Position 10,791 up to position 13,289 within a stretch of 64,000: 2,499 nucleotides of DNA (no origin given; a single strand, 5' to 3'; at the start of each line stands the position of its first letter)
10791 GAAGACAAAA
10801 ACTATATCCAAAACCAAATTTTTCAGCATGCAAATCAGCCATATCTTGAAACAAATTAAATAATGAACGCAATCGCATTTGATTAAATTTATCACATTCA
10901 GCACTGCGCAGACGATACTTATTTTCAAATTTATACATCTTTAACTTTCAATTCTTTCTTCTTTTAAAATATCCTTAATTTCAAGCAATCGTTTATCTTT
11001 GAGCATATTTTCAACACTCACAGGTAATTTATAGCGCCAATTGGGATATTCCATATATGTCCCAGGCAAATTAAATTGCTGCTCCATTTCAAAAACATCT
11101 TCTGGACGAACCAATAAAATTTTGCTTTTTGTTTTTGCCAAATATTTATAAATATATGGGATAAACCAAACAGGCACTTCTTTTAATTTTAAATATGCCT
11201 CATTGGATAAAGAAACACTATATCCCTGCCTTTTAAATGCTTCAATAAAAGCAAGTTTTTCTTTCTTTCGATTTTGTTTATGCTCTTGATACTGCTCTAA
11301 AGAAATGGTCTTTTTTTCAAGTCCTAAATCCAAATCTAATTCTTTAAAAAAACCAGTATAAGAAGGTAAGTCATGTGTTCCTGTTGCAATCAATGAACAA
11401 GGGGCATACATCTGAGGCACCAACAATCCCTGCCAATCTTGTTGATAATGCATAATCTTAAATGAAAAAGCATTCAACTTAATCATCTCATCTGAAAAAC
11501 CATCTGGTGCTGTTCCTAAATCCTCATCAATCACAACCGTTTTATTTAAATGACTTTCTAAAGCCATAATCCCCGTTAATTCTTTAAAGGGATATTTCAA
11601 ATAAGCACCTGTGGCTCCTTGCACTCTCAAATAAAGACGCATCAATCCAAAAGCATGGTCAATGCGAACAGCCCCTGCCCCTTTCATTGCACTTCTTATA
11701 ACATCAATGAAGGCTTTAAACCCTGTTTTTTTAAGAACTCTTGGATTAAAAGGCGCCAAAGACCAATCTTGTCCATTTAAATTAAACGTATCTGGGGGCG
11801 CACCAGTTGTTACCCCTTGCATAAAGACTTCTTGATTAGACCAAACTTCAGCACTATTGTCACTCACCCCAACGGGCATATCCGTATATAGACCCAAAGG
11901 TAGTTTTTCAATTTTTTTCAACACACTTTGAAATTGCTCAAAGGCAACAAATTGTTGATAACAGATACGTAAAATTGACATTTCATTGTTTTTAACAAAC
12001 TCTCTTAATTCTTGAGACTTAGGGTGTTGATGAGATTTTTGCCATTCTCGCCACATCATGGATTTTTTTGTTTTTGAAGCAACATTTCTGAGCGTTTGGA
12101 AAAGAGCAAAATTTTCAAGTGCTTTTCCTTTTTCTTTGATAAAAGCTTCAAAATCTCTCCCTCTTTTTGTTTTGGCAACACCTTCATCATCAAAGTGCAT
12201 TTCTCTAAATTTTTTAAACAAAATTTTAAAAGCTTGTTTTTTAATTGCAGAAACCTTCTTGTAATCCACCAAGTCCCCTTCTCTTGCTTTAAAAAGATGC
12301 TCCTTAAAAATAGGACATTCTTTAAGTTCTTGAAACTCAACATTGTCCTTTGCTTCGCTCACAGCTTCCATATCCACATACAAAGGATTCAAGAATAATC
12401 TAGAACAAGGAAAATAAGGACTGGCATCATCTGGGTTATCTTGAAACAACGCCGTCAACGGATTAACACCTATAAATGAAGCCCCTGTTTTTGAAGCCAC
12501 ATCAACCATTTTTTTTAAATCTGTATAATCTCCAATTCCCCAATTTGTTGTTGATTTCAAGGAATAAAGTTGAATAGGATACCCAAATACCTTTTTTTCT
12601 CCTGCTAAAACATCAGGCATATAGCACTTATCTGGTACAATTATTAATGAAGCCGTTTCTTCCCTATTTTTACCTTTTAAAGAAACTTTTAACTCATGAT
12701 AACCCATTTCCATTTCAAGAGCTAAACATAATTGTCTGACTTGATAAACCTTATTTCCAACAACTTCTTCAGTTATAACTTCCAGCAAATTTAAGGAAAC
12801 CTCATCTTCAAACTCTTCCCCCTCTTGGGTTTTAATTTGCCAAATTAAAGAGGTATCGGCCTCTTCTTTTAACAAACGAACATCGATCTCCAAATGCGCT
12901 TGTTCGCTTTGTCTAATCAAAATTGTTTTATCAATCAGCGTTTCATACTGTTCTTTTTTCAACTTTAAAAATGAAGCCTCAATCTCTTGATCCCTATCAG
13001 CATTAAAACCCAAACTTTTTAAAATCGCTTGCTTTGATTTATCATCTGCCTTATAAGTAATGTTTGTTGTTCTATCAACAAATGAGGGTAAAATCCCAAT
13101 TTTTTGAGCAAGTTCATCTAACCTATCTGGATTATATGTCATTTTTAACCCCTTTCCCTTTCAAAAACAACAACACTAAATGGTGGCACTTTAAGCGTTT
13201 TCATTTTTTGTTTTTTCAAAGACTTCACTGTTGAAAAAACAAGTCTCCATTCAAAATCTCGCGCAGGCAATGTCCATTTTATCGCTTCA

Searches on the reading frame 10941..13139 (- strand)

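Call 16: search_protein_families(library=pfam, proteins=[window:10941-13139:-], max_evalue=0.001)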
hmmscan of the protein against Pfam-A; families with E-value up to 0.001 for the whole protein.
window:10941-13139:- (732 aa): 2 families
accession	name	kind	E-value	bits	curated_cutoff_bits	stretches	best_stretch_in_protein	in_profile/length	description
PF02446.23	Glyco_hydro_77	-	2.9e-104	350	25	1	189-706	1-460/465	4-alpha-glucanotransferase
PF21226.3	MalQ_N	-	4.4e-08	33.8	24.1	1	71-169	3-91/91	MalQ N-terminal beta sandwich domain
